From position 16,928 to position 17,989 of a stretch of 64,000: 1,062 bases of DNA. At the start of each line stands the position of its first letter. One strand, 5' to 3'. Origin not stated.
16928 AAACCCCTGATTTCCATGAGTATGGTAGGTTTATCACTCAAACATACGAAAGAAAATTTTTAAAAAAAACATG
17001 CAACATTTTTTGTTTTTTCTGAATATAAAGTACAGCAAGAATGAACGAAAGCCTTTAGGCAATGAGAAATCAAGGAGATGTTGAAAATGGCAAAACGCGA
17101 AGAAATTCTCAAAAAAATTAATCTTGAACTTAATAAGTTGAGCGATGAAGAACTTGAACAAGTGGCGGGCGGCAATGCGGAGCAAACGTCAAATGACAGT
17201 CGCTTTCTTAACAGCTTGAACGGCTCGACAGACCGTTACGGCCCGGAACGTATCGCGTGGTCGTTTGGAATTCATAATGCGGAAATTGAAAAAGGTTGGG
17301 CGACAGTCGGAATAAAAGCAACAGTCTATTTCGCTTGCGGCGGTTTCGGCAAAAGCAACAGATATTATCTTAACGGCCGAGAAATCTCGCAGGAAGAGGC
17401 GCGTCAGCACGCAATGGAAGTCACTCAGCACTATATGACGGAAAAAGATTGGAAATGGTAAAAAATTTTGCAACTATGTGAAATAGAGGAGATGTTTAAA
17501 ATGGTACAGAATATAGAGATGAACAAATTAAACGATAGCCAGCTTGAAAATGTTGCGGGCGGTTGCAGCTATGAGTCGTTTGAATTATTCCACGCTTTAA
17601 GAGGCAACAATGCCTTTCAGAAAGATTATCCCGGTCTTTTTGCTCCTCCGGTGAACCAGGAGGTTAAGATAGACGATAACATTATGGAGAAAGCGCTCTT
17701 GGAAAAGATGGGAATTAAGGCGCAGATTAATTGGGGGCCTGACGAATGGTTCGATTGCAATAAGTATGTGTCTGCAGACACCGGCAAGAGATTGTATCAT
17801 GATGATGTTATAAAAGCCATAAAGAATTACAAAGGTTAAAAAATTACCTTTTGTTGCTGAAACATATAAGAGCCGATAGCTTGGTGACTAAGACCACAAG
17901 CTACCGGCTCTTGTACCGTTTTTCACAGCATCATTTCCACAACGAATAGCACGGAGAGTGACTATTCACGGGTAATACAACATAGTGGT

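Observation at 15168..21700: Nine paralogous double-glycine-leader genes with unusually large, hydrophilic cargo domains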

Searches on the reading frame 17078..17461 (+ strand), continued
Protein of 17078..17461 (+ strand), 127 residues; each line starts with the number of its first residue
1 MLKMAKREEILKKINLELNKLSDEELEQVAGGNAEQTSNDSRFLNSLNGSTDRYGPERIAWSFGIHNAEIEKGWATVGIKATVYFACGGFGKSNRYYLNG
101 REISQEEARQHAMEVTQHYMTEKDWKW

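Call 47: search_protein_families(library=ncbifam, proteins=[L049:1994-3211:+, L049:3211-4209:+, L049:4206-6476:+, L049:6473-9250:+, L049:9257-10753:+, L007:744-2882:-, L007:1-747:-], max_evalue=0.00001)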
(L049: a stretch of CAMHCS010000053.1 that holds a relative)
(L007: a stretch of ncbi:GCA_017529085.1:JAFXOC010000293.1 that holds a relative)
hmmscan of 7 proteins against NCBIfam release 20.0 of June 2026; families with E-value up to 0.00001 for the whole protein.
L049:1994-3211:+ (405 aa): 14 families
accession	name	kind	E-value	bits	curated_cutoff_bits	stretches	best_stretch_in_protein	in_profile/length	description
TIGR01730.1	RND_mfp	subfamily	4.6e-47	160.6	94.9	1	87-399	25-321/322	efflux RND transporter periplasmic adaptor subunit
TIGR00999.1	8a0102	subfamily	2.9e-28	98.8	319.3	1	108-388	2-267/271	CzcB/NccB family metal efflux transporter periplasmic adaptor subunit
NF033138.2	RND-peri-MexC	equivalog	8.8e-21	74.5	625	2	29-222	12-197/375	MexC family multidrug efflux RND transporter periplasmic adaptor subunit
NF000272.2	OqxA_adapt_sub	exception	1.5e-15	57.1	835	1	97-225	76-204/391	multidrug efflux RND transporter periplasmic adaptor subunit OqxA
NF007132.1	PRK09578.1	equivalog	1.7e-15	56.7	512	1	90-224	67-201/396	MexX/AxyX family multidrug efflux RND transporter periplasmic adaptor subunit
NF008589.1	PRK11556.1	equivalog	7e-15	54.8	391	2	90-226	86-222/392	MdtA/MuxA family multidrug efflux RND transporter periplasmic adaptor subunit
NF008606.0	PRK11578.1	equivalog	1.2e-12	47.7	342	1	67-389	45-366/371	macrolide transporter subunit MacA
NF045904.1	RND-peri-MexE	equivalog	9.5e-09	34.6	714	0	103-222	78-197/390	multidrug efflux RND transporter periplasmic adaptor subunit MexE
TIGR00998.1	8a0101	subfamily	8.7e-08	31.5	390.8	0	87-170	41-121/334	EmrA/EmrK family multidrug efflux transporter periplasmic adaptor subunit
NF007362.0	PRK09859.1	equivalog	2.4e-07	30.2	738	1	96-207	69-180/385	multidrug transporter subunit MdtE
TIGR02971.1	heterocyst_DevB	subfamily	2.8e-07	30.2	129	0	157-252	165-259/327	ABC exporter membrane fusion protein, DevB family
NF007850.1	PRK10559.1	equivalog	2.9e-07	29.9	400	1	82-228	35-180/303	p-hydroxybenzoic acid efflux pump subunit AaeA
NF011604.1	PRK15030.1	equivalog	3.4e-06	26.3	765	0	94-227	71-204/397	multidrug efflux RND transporter periplasmic adaptor subunit AcrA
NF002939.0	PRK03598.1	equivalog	7.5e-06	25.3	393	0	114-190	96-172/332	secretion protein HlyD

L049:3211-4209:+ (332 aa): 5 families
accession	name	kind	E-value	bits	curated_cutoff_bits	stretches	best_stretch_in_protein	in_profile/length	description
TIGR03794.1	NHLM_micro_HlyD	equivalog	1.3e-62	212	156.2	2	154-326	249-420/421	NHLP bacteriocin system secretion protein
TIGR01843.1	type_I_hlyD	subfamily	3.1e-12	46.2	208.65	1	45-127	3-85/422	HlyD family type I secretion periplasmic adaptor subunit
TIGR01730.1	RND_mfp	subfamily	1.1e-09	37.7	94.9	0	82-154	23-95/322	efflux RND transporter periplasmic adaptor subunit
NF004547.1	PRK05889.1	equivalog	5.1e-08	33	75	0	92-116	46-70/71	biotin/lipoyl-binding carrier protein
NF008814.0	PRK11854.1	equivalog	8.2e-08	31.1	722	0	161-194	252-285/637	pyruvate dehydrogenase complex dihydrolipoyllysine-residue acetyltransferase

L049:4206-6476:+ (756 aa): 186 families (the best 25 are shown)
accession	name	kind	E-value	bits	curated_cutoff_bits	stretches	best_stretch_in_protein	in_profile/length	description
TIGR03796.1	NHLM_micro_ABC1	equivalog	2.9e-285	948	853.3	1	22-743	1-710/710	NHLP family bacteriocin export ABC transporter peptidase/permease/ATPase subunit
TIGR01846.1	type_I_sec_HlyB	subfamily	2.2e-98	330.3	725.55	1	109-743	63-690/694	type I secretion system permease/ATPase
TIGR01193.1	bacteriocin_ABC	subfamily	2.5e-98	330.4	523.85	1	28-743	1-707/708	peptide cleavage/export ABC transporter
TIGR03797.1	NHLM_micro_ABC2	equivalog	5.8e-97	325.8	709.4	1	181-743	130-683/686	NHLP bacteriocin export ABC transporter permease/ATPase subunit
TIGR03375.1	type_I_sec_LssB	subfamily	5.6e-87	292.7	693.1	1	99-733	55-690/696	type I secretion system permease/ATPase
TIGR02203.1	MsbA_lipidA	equivalog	5.8e-87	292.5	602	1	207-742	35-566/572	lipid A export permease/ATP-binding protein MsbA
NF052233.1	CphA_assoc_ABC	equivalog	6e-79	266.3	880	1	190-748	189-746/766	cyanophycin metabolism-associated ABC transporter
TIGR02204.1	MsbA_rel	hypoth_equivalog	2.9e-75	254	780.4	1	186-742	17-572/576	ABC transporter, permease/ATP-binding protein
NF008381.0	PRK11176.1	equivalog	2.3e-74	250.8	867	1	212-741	50-575/582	lipid A ABC transporter ATP-binding protein/permease MsbA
TIGR00958.1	3a01208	subfamily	1e-73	248.8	874.6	1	186-741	161-710/711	antigen peptide transporter 2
TIGR01842.1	type_I_sec_PrtD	subfamily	3.1e-73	247.1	510.15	1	190-733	9-542/544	type I secretion system permease/ATPase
NF010178.0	PRK13657.1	equivalog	6e-67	226.4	733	1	174-744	6-569/588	glucan ABC transporter ATP-binding protein/ permease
NF045513.1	HepA_fam_ABC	equivalog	3e-66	224.1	725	1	238-736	106-600/610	heterocyst formation ABC transporter subunit HepA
NF008055.0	PRK10789.1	equivalog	1.8e-60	205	845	1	189-743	19-569/590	SmdA family multidrug ABC transporter permease/ATP-binding protein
TIGR01192.1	chvA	subfamily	4.6e-55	187.3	585.4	1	175-743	7-568/585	glucan export ABC transporter ATP-binding protein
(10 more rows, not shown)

L049:6473-9250:+ (925 aa): 184 families (the best 25 are shown)
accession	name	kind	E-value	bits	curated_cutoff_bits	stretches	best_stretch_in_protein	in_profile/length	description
TIGR03797.1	NHLM_micro_ABC2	equivalog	6.6e-217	722.2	709.4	1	209-918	6-686/686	NHLP bacteriocin export ABC transporter permease/ATPase subunit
TIGR03796.1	NHLM_micro_ABC1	equivalog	1.5e-92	311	853.3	1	348-915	155-710/710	NHLP family bacteriocin export ABC transporter peptidase/permease/ATPase subunit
TIGR01846.1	type_I_sec_HlyB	subfamily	5.2e-91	306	725.55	1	349-918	141-693/694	type I secretion system permease/ATPase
TIGR03375.1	type_I_sec_LssB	subfamily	1.2e-78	265.1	693.1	1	347-904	149-689/696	type I secretion system permease/ATPase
TIGR02203.1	MsbA_lipidA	equivalog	3.8e-77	260.1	602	1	381-917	49-569/572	lipid A export permease/ATP-binding protein MsbA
TIGR02204.1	MsbA_rel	hypoth_equivalog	7.3e-73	246.1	780.4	1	339-917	12-575/576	ABC transporter, permease/ATP-binding protein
TIGR00958.1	3a01208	subfamily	2.2e-67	227.9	874.6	1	333-914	149-711/711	antigen peptide transporter 2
NF010178.0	PRK13657.1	equivalog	2e-66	224.7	733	1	351-918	23-571/588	glucan ABC transporter ATP-binding protein/ permease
TIGR01193.1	bacteriocin_ABC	subfamily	2.4e-66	224.7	523.85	1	333-915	144-707/708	peptide cleavage/export ABC transporter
NF008381.0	PRK11176.1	equivalog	3.9e-65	220.3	867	1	332-918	15-580/582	lipid A ABC transporter ATP-binding protein/permease MsbA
NF045513.1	HepA_fam_ABC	equivalog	5e-63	213.5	725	1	386-910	94-602/610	heterocyst formation ABC transporter subunit HepA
NF052233.1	CphA_assoc_ABC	equivalog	4.6e-55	187.3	880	1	331-918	170-744/766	cyanophycin metabolism-associated ABC transporter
TIGR01842.1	type_I_sec_PrtD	subfamily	2.2e-54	184.9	510.15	1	351-904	10-541/544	type I secretion system permease/ATPase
NF008379.0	PRK11174.1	equivalog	5.5e-53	180.5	684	1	683-918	348-585/588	heme ABC transporter permease/ATP-binding protein CydD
TIGR01192.1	chvA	subfamily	1.3e-51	175.9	585.4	1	626-917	287-570/585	glucan export ABC transporter ATP-binding protein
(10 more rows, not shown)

L049:9257-10753:+ (498 aa): 8 families
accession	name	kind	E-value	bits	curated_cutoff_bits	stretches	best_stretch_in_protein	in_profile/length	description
TIGR01844.1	type_I_sec_TolC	subfamily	8.2e-44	150.2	225.15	1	132-463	70-399/414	TolC family outer membrane protein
TIGR01845.1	outer_NodT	subfamily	1.6e-30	106.3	210.05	1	147-462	140-458/460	efflux transporter outer membrane subunit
NF052390.1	efflux_OMP_AbuO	equivalog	4.1e-22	78.5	700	1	170-462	136-431/447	multidrug efflux outer membrane protein AbuO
NF033142.1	efflux_OM_AdeC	exception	2.2e-16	59.6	975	1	193-452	187-448/465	multidrug efflux RND transporter AdeABC outer membrane channel subunit AdeC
NF033143.1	efflux_OM_AdeK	equivalog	2.4e-15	56.3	900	1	175-452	169-448/480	multidrug efflux RND transporter AdeIJK outer membrane channel subunit AdeK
NF007002.0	PRK09465.1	equivalog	3.6e-14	52.2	495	1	302-462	256-424/460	outer membrane channel protein TolC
NF045679.1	DiMtlExpIhpA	equivalog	6.2e-09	35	650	1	123-465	79-416/424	divalent metal ion exporter subunit IhpA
NF047721.1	ToxDrgExpTdeA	equivalog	2.4e-07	30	550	1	149-449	136-437/455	toxin/drug exporter TdeA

L007:744-2882:- (712 aa): 184 families (the best 25 are shown)
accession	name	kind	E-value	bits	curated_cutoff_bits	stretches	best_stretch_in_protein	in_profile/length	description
TIGR01846.1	type_I_sec_HlyB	subfamily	9.4e-223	741.4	725.55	1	43-708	30-692/694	type I secretion system permease/ATPase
TIGR03375.1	type_I_sec_LssB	subfamily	5.8e-155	517.3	693.1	1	18-697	8-691/696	type I secretion system permease/ATPase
TIGR03796.1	NHLM_micro_ABC1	equivalog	2.3e-126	422.8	853.3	1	55-704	55-708/710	NHLP family bacteriocin export ABC transporter peptidase/permease/ATPase subunit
TIGR02204.1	MsbA_rel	hypoth_equivalog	3.2e-119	399.2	780.4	1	139-708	3-575/576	ABC transporter, permease/ATP-binding protein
TIGR00958.1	3a01208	subfamily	1.7e-116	390.2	874.6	1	141-704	148-710/711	antigen peptide transporter 2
TIGR03797.1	NHLM_micro_ABC2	equivalog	1.6e-113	380.5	709.4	1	152-708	134-685/686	NHLP bacteriocin export ABC transporter permease/ATPase subunit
TIGR01193.1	bacteriocin_ABC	subfamily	1.2e-109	367.8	523.85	1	71-706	67-707/708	peptide cleavage/export ABC transporter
TIGR02203.1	MsbA_lipidA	equivalog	3.4e-108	362.6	602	1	150-708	10-569/572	lipid A export permease/ATP-binding protein MsbA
TIGR01842.1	type_I_sec_PrtD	subfamily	1.8e-107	360.2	510.15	1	151-697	3-543/544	type I secretion system permease/ATPase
NF052233.1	CphA_assoc_ABC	equivalog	1.2e-105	354.6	880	1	169-708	204-743/766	cyanophycin metabolism-associated ABC transporter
NF045513.1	HepA_fam_ABC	equivalog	3e-95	319.9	725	1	187-708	88-609/610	heterocyst formation ABC transporter subunit HepA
NF010178.0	PRK13657.1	equivalog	2e-91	307.2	733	1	147-710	12-572/588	glucan ABC transporter ATP-binding protein/ permease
NF008381.0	PRK11176.1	equivalog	2.4e-91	306.9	867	1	152-708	23-579/582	lipid A ABC transporter ATP-binding protein/permease MsbA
NF008055.0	PRK10789.1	equivalog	7.3e-81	272.3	845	1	142-709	7-572/590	SmdA family multidrug ABC transporter permease/ATP-binding protein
TIGR01192.1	chvA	subfamily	1.8e-79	267.9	585.4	1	153-710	18-572/585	glucan export ABC transporter ATP-binding protein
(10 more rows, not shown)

L007:1-747:- (249 aa): 5 families
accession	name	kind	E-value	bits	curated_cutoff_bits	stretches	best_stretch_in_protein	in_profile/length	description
TIGR01843.1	type_I_hlyD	subfamily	9e-40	136.9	208.65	1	82-247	2-172/422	HlyD family type I secretion periplasmic adaptor subunit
TIGR03794.1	NHLM_micro_HlyD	equivalog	1.9e-10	40.2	156.2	1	81-178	16-113/421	NHLP bacteriocin system secretion protein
TIGR01730.1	RND_mfp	subfamily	5.2e-10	38.8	94.9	1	113-186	17-89/322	efflux RND transporter periplasmic adaptor subunit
TIGR01000.1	bacteriocin_acc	subfamily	6.5e-08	31.9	258.85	1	86-175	23-112/457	bacteriocin secretion accessory protein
TIGR00998.1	8a0101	subfamily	7.8e-07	28.3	390.8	1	87-229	5-140/334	EmrA/EmrK family multidrug efflux transporter periplasmic adaptor subunit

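Call 50: search_solved_structures(query=A2, max_evalue=10, show_alignments=2)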
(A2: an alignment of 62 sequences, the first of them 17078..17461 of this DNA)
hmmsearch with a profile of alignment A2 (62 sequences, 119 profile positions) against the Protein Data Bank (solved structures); distinct sequences matched with E-value up to 10: 9.
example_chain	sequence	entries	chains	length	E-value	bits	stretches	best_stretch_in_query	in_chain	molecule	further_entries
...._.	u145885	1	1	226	0.098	15.8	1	43-83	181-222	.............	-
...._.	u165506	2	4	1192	0.34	14.1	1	55-113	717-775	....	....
7x6i_E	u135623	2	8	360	0.4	13.9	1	29-98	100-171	Guanine nucleotide-binding protein G(i) subunit alpha-3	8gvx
5jdd_A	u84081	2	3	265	0.41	13.8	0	50-103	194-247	Titin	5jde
1ic5_H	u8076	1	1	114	0.55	13.4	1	79-112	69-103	IGG1 FAB CHAIN H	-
1ic7_H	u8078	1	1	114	0.69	13.1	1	79-112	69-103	IGG1 FAB CHAIN H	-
6vu8_B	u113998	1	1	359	0.74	13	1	29-92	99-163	Guanine nucleotide-binding protein G(i) subunit alpha-1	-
2dqf_B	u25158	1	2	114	0.9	12.7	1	79-112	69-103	Ig VH,anti-lysozyme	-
9zn4_A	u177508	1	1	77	1.4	12.1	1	7-24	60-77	Nif11 domain-containing protein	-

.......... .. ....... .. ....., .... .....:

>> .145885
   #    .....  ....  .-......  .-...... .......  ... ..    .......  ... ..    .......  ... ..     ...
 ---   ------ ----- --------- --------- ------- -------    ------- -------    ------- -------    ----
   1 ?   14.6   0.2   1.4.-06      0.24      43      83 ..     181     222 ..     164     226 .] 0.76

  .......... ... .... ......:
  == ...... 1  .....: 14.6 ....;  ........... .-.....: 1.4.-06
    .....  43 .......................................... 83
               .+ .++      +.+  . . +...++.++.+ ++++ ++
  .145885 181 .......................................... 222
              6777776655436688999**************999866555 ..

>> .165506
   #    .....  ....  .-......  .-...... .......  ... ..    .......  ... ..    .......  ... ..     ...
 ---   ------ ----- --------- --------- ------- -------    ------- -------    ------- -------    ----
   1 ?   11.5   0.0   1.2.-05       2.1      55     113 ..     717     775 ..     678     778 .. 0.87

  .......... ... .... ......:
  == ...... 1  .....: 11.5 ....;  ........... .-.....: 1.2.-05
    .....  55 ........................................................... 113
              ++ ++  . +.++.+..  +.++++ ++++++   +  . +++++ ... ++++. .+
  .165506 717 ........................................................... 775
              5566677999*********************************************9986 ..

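Call 56: fold_search(model_id=the predicted structure, library=viral)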
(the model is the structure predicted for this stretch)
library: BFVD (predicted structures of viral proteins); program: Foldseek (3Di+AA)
matches with E <= 10: 155; with E <= 0.001: 0
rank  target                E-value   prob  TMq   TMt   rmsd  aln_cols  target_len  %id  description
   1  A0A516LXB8            6.5e-01  0.21  0.32  0.09   9.0        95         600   13  (no name in the UniProt tables at hand)
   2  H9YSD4                9.2e-01  0.20  0.26  0.11   6.4        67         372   19  (no name in the UniProt tables at hand)
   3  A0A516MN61            1.5e+00  0.06  0.23  0.26  11.5        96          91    8  (no name in the UniProt tables at hand)
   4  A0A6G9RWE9            1.5e+00  0.03  0.15  0.14  16.7       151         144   15  Uncharacterized protein [Halorubrum virus Serpecor1]
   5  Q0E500                1.6e+00  0.05  0.19  0.17  15.7       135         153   14  16.8 kDa Rad50-like protein [Spodoptera frugiperda ascovirus 1a]
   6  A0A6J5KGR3            1.7e+00  0.09  0.24  0.32   8.5        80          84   12  Uncharacterized protein [uncultured Caudovirales phage]
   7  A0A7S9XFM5            1.8e+00  0.08  0.27  0.26  10.6       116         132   14  Uncharacterized protein [Virus NIOZ-UU157]
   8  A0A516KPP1            1.8e+00  0.06  0.21  0.17  12.6       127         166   12  (no name in the UniProt tables at hand)
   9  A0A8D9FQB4            1.9e+00  0.04  0.21  0.16  18.7       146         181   14  Uncharacterized protein [uncultured marine phage]
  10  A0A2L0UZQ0            2.1e+00  0.05  0.20  0.14  12.6       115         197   14  Phage protein [Agrobacterium phage Atu_ph07]
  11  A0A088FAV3            2.2e+00  0.05  0.20  0.29   7.3        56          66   18  (no name in the UniProt tables at hand)
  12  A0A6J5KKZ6            2.2e+00  0.04  0.21  0.08  12.8        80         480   11  Zeta toxin domain containing protein [uncultured Caudovirales phage]
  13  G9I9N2                2.2e+00  0.03  0.18  0.18  12.7       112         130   11  (no name in the UniProt tables at hand)
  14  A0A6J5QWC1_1          2.4e+00  0.25  0.25  0.04   5.7        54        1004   20  Phage tail tape measure protein [uncultured Caudovirales phage]
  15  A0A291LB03            2.4e+00  0.12  0.24  0.36   8.4        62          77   10  Uncharacterized protein [Caulobacter phage Lullwater]
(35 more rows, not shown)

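Call 83: list_cluster_members(proteins=[P0273, P0243, P0193, P0150, P0277, P0260, P0221, P0236, P0147, P0131])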
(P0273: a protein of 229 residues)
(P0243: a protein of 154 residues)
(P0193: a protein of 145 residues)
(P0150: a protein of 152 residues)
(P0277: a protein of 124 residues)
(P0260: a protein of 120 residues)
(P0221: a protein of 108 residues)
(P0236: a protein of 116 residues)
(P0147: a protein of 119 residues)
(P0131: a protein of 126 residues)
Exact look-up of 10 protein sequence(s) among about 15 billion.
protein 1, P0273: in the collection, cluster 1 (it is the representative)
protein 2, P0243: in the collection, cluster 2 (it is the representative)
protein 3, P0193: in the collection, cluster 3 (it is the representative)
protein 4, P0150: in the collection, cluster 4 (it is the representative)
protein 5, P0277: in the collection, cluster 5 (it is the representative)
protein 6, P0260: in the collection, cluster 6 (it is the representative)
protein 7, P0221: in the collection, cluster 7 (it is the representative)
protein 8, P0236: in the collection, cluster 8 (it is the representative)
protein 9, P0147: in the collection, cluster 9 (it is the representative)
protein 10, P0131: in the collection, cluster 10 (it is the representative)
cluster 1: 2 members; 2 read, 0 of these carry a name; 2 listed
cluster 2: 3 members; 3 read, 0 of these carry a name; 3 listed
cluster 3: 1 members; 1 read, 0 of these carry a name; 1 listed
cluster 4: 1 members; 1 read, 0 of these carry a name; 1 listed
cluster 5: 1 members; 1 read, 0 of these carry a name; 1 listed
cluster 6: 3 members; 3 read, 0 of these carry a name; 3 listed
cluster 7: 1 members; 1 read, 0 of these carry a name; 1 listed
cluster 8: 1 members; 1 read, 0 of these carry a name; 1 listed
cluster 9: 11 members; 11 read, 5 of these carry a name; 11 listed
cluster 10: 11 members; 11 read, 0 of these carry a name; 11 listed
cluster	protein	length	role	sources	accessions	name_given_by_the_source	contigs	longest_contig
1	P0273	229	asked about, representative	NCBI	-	-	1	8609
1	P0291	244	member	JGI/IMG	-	-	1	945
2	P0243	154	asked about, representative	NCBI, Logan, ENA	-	-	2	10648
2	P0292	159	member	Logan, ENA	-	-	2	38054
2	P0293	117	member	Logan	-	-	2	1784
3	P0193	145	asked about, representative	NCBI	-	-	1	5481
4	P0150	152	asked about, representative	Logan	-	-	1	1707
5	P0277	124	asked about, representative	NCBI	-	-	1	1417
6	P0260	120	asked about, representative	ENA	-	-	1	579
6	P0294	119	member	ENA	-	-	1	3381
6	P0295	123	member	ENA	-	-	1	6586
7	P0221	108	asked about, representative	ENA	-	-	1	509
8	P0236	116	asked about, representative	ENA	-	-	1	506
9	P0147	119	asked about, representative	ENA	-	-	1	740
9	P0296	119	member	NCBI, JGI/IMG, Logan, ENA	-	hypothetical protein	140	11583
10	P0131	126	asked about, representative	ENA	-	-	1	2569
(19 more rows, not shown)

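Call 86: find_encoding_contigs(protein=P0273, flank=8000, max_places=2)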
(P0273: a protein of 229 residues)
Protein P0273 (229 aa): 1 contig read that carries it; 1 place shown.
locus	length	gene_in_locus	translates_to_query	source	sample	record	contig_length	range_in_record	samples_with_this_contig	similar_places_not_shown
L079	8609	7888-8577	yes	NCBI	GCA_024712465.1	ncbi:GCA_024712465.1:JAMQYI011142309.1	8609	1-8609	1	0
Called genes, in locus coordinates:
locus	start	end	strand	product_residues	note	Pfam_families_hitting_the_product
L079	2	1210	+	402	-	?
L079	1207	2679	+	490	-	PF02321:OEP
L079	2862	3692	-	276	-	-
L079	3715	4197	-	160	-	-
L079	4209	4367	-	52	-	-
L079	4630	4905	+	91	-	-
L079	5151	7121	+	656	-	PF04055:Radical_SAM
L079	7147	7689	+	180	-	PF04542:Sigma70_r2, PF08281:Sigma70_r4_2, PF04545:Sigma70_r4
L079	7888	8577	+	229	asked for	-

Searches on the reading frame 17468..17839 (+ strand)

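Call 3: search_protein_families(library=pfam, proteins=[window:17468-17839:+], max_evalue=1)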
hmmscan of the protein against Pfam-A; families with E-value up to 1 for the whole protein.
window:17468-17839:+ (123 aa): 2 families
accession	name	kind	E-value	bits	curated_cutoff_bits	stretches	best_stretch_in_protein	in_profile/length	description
PF13077.11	DUF3909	-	0.017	15.6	25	1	1-30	1-30/108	Protein of unknown function (DUF3909)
PF20949.2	Flu_PB2_3rd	-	0.18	12.1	27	1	23-55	109-141/143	Influenza RNA polymerase PB2 middle domain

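Call 4: search_protein_families(library=ncbifam, proteins=[window:17468-17839:+], max_evalue=1)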
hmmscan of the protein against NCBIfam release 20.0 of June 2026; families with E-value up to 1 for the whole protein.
window:17468-17839:+ (123 aa): 3 families
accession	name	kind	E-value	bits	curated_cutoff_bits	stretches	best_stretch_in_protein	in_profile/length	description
NF038167.1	cyan_ocin_like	subfamily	0.011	15.8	32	1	12-40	1-27/72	CTB family bacteriocin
NF038153.1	lant_leader_L1a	domain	0.037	14.2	22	1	20-32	20-32/32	class I lanthipeptide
TIGR03793.1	leader_NHLP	domain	0.13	12.1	50.9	1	9-32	53-77/77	NHLP leader peptide family RiPP precursor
